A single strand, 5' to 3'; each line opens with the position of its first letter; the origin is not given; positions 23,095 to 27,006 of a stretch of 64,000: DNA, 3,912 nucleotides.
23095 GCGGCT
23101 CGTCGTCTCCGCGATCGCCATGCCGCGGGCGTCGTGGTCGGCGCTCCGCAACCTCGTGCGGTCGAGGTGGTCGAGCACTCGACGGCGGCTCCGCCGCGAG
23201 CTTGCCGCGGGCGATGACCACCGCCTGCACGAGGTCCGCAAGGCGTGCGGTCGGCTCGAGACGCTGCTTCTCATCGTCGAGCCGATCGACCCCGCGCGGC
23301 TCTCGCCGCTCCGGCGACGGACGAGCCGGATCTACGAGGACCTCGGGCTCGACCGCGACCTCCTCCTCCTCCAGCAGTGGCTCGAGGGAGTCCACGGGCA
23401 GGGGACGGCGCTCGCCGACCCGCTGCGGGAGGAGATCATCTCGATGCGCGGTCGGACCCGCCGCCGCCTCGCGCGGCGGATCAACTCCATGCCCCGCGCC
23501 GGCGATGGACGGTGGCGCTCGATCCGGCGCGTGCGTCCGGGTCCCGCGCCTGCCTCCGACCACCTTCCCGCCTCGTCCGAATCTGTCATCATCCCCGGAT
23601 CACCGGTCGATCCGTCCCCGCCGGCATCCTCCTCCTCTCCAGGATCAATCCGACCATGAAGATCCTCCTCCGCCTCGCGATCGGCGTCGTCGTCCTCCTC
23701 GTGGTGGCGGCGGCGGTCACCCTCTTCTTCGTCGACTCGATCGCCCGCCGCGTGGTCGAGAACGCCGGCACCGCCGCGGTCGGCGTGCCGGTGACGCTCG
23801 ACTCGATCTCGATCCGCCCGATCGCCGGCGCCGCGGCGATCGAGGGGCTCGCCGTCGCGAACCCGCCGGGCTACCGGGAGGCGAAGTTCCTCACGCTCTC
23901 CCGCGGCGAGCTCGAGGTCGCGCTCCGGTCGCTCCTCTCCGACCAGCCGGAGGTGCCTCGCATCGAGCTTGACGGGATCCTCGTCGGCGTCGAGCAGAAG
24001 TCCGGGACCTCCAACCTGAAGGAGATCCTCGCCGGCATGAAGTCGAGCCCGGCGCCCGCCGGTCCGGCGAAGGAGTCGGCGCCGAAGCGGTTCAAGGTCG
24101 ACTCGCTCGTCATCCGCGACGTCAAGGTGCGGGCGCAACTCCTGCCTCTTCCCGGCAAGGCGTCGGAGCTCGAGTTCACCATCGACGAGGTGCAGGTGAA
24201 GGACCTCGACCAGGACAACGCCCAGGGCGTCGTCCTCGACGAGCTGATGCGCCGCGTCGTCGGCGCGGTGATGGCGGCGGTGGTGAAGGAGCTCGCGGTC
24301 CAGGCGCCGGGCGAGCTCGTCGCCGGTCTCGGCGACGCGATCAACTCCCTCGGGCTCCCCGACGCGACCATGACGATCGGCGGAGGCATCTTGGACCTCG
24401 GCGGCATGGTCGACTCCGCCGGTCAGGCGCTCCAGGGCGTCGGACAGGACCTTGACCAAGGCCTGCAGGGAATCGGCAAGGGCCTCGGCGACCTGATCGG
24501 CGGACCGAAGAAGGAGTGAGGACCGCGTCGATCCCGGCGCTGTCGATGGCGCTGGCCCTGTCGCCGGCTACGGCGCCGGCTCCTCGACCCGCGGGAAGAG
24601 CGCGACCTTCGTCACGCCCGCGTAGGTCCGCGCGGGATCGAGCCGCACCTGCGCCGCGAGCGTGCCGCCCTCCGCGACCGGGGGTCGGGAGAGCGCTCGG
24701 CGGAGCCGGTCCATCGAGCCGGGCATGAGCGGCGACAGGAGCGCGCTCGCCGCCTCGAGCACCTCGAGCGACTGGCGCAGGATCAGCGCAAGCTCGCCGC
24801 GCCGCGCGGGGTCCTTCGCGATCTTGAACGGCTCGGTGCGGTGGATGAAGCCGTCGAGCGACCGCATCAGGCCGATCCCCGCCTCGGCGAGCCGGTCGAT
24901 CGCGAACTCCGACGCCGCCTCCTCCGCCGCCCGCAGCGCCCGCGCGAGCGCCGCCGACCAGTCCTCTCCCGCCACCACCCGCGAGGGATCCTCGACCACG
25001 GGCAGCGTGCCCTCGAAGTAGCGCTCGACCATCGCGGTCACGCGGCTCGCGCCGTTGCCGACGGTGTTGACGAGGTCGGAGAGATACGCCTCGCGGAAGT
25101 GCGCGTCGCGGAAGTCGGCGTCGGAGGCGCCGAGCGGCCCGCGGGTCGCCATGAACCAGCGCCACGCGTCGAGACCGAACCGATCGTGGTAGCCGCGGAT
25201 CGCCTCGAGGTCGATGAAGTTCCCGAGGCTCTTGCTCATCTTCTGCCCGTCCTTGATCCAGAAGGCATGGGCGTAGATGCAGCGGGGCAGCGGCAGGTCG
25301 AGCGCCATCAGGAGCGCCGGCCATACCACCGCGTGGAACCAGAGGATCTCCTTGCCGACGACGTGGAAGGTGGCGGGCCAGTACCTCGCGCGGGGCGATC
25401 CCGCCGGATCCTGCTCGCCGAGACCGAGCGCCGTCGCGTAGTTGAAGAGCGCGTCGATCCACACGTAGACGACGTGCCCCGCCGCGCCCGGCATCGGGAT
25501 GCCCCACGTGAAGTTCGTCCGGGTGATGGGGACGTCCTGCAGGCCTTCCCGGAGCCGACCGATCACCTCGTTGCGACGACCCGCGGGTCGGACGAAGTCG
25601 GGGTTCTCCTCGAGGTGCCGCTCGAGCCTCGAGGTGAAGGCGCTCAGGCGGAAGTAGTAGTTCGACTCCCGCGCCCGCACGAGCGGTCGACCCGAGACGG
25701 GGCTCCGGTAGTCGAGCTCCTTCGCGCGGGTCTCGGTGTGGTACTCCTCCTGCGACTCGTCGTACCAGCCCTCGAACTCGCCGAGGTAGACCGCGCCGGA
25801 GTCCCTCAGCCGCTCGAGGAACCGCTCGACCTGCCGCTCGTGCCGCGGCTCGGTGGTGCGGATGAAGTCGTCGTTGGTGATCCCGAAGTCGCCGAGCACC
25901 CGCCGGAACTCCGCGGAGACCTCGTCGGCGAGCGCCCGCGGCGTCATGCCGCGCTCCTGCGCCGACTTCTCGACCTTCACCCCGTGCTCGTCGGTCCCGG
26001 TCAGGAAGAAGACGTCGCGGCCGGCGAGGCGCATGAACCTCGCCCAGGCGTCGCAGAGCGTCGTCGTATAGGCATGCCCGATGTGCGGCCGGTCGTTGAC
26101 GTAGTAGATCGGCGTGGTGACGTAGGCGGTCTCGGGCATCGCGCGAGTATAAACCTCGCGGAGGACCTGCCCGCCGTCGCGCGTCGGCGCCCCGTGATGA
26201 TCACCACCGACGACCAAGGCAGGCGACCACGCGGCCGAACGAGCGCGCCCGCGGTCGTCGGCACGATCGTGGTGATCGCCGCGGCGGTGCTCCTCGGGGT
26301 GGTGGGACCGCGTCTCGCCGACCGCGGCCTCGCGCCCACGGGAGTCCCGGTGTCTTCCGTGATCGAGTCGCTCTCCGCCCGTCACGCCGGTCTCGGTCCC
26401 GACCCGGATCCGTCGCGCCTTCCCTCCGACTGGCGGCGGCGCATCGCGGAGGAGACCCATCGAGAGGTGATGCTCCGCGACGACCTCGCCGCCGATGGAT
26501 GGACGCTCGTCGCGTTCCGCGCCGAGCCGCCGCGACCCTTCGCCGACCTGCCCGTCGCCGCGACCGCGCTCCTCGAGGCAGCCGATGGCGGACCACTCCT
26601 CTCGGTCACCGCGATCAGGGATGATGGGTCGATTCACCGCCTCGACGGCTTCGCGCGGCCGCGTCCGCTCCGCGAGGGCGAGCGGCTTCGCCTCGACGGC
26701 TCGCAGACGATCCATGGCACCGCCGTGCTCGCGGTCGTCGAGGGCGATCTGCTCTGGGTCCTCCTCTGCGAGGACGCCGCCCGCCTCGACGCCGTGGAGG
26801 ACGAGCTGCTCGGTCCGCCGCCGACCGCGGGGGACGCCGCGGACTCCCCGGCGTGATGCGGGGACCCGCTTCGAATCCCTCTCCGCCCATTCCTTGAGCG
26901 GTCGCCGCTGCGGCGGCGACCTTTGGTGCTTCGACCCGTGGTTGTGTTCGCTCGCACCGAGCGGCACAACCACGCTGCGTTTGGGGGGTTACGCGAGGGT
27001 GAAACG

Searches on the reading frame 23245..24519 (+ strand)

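Call 6: search_protein_families(library=pfam, proteins=[window:23245-24519:+], max_evalue=0.01)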
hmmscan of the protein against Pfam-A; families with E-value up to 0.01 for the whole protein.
window:23245-24519:+ (424 aa): 2 families
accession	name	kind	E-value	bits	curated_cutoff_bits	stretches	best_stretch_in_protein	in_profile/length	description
PF05359.17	DUF748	-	1.2e-19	70.4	50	1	138-322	11-193/1037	Domain of Unknown Function (DUF748)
PF05170.20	AsmA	-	5.7e-06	25.9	29.8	1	138-318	5-187/607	AsmA family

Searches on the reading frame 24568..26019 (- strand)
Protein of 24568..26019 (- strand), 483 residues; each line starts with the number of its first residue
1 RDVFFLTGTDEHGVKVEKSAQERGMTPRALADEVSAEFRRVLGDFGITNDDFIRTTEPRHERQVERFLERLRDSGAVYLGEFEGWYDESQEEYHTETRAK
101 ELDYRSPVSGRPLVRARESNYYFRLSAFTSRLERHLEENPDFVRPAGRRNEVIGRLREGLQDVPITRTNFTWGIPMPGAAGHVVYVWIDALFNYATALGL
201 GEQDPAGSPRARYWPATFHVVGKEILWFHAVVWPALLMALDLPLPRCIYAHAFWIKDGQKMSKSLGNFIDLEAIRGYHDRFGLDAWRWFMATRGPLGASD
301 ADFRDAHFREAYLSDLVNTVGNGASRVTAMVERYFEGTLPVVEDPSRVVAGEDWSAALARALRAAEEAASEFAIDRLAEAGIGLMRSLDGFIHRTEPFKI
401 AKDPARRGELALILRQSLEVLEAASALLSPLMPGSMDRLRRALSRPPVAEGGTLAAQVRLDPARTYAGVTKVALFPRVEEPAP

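Call 6: search_protein_families(library=pfam, proteins=[window:24568-26019:-], max_evalue=0.01)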
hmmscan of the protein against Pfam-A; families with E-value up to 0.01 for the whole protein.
window:24568-26019:- (483 aa): 3 families
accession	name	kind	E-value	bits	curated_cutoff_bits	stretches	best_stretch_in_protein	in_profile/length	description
PF09334.17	tRNA-synt_1g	-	2.5e-75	254.1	20.1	2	105-327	168-390/391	tRNA synthetases class I (M)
PF00133.28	tRNA-synt_1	-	1.3e-07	31.2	22.7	1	186-292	301-404/414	tRNA synthetases class I (I, L, M and V)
PF01406.26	tRNA-synt_1e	-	0.00015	21.7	27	0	249-291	241-281/301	tRNA synthetases class I (C) catalytic domain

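Call 18: find_related_loci(query=window:24568-26004:-, collection=genome_contigs, flank=10000)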
Query window:24568-26004:- (478 aa) in genome_contigs; peptide patterns used: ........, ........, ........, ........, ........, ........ (x = any residue, [..] = any of these).
125 stretches matched a pattern; 94 encode a relative of the query (tblastn E <= 1e-3); the best 80 are kept; 80 distinct loci.
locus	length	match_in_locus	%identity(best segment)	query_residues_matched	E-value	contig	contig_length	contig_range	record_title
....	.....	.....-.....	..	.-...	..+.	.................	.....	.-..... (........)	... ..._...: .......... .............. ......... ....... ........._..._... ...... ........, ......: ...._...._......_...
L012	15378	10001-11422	79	1-474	0e+0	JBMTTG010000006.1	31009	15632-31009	MAG: Phycisphaerales bacterium isolate Tbon_V10_S28_100percent_par_Tbon_V10_S28_metabat.69 NODE_234_length_31009_cov_8.6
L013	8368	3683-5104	79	1-474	0e+0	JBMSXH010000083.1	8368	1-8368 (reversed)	MAG: Phycisphaerales bacterium isolate LKB_V6_S18_100percent_par_LKB_V6_S18_metabat.114 NODE_7774_length_8368_cov_7.1267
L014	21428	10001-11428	62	1-476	0e+0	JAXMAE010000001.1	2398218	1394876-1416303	MAG: Phycisphaerales bacterium isolate STL-PLA2 C1.284.fa-1, whole genome shotgun sequence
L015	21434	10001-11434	64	1-474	0e+0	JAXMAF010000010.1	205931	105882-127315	MAG: Phycisphaerales bacterium isolate STL-PLA3 C3.153.fa-10, whole genome shotgun sequence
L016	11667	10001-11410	62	1-474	0e+0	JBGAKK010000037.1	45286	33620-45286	MAG: Phycisphaerales bacterium isolate MAG_AAO_H10.57 AAOH10-57_opera_contig_3126, whole genome shotgun sequence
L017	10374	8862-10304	61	1-474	0e+0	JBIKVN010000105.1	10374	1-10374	MAG: Phycisphaerales bacterium isolate ME2015-08-22_3300042470_group6_bin256 Rohwer_bin1605_scaffold_7394_c1, whole geno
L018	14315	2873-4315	61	1-474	0e+0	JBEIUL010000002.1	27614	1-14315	MAG: Phycisphaeraceae bacterium isolate Sample-110-S81-bin-61 Sample_110_S81-bin_61-k141_136655, whole genome shotgun se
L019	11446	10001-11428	61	1-476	0e+0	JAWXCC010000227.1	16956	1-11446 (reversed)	MAG: Phycisphaerae bacterium isolate MP9P1.153 k99_1976615, whole genome shotgun sequence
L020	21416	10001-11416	60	1-477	0e+0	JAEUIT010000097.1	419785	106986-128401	MAG: Phycisphaerae bacterium isolate new MAG-50 k141_2592188, whole genome shotgun sequence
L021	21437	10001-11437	61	1-476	0e+0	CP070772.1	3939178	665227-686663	MAG: Phycisphaerales bacterium isolate bin220 chromosome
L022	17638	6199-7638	59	1-476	0e+0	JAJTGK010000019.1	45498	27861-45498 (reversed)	MAG: Planctomycetaceae bacterium isolate 49613_E25 Sample_49613_scaffold_891, whole genome shotgun sequence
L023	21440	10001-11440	58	1-476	0e+0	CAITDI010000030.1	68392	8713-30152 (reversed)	uncultured bacterium isolate Ja1_bin-1028 genome assembly, contig: bin-1028:030/131, whole genome shotgun sequence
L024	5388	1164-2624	60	1-476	0e+0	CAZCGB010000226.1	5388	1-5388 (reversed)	MAG TPA_asm: uncultured Isosphaeraceae bacterium isolate SRP173033_co1_410 genome assembly, contig: NODE_42414_length_53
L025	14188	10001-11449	58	1-476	0e+0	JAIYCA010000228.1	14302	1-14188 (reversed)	MAG: Planctomycetaceae bacterium isolate E1_MAG_00063 pond_E1_MAG_00063_000000000225, whole genome shotgun sequence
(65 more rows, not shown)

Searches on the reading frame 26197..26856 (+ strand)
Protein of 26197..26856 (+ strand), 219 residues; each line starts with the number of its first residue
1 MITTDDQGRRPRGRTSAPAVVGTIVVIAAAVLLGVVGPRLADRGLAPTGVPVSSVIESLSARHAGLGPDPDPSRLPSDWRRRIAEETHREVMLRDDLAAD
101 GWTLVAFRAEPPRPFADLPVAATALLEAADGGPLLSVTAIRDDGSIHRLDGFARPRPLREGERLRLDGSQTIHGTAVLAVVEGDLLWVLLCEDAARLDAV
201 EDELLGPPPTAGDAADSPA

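Call 25: search_protein_families(library=padloc, proteins=[window:26197-26856:+], max_evalue=0.01)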
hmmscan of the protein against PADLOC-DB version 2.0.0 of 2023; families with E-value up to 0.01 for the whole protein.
window:26197-26856:+ (219 aa): 0 families

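Call 26: search_protein_families(library=ncbifam, proteins=[window:26197-26856:+], max_evalue=1)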
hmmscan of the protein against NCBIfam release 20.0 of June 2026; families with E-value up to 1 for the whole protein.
window:26197-26856:+ (219 aa): 0 families

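Call 40: search_protein_families(library=pfam, proteins=[window:26197-26856:+], max_evalue=5)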
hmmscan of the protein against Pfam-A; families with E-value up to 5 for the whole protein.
window:26197-26856:+ (219 aa): 1 family
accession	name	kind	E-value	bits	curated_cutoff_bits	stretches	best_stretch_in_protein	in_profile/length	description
PF18672.6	PilZN1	-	0.25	11.6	25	1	164-193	12-41/93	N-terminal PilZ-like domain PilZN1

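Call 81: find_encoding_contigs(protein=window:26197-26856:+, flank=4000, max_places=10)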
Protein window:26197-26856:+ (219 aa): 13 contigs read that carry it; 9 places shown.
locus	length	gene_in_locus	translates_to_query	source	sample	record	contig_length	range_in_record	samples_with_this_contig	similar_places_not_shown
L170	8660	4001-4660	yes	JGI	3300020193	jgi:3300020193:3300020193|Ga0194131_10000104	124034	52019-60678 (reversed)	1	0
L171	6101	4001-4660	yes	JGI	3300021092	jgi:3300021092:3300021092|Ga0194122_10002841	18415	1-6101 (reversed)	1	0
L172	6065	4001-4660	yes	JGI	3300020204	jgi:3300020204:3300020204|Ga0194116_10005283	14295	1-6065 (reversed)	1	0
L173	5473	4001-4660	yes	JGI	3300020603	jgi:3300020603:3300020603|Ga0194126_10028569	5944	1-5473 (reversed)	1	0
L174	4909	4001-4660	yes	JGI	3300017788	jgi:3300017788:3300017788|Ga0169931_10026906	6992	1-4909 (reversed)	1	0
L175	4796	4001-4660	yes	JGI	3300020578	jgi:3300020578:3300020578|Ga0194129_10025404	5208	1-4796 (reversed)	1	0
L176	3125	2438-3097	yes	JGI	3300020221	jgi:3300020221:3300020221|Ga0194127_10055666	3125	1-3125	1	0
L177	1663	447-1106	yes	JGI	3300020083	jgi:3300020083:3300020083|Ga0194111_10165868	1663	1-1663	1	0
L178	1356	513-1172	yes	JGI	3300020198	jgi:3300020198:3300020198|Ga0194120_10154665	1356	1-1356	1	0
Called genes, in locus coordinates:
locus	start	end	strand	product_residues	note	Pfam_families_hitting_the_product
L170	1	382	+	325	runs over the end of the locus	PF01040:UbiA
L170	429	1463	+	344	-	PF05235:CHAD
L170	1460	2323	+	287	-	PF05170:AsmA (weak), PF05359:DUF748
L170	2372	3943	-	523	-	PF00133:tRNA-synt_1, PF01406:tRNA-synt_1e (weak), PF09334:tRNA-synt_1g, PF00133:tRNA-synt_1 (weak)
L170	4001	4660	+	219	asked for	-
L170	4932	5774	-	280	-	-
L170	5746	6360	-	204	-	PF08843:AbiEii (faint)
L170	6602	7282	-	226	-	PF13338:AbiEi_4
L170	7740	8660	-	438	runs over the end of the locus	PF21810:DUF6880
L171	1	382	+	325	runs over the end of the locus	PF01040:UbiA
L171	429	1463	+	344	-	PF05235:CHAD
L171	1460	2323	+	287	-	PF05170:AsmA (weak), PF05359:DUF748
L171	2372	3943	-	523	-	PF00133:tRNA-synt_1, PF01406:tRNA-synt_1e (weak), PF09334:tRNA-synt_1g, PF00133:tRNA-synt_1 (weak)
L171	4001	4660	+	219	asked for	-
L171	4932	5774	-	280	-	-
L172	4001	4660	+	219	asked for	-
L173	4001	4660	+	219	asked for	-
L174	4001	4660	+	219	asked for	-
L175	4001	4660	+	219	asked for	-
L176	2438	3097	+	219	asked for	-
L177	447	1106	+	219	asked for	-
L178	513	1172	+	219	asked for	-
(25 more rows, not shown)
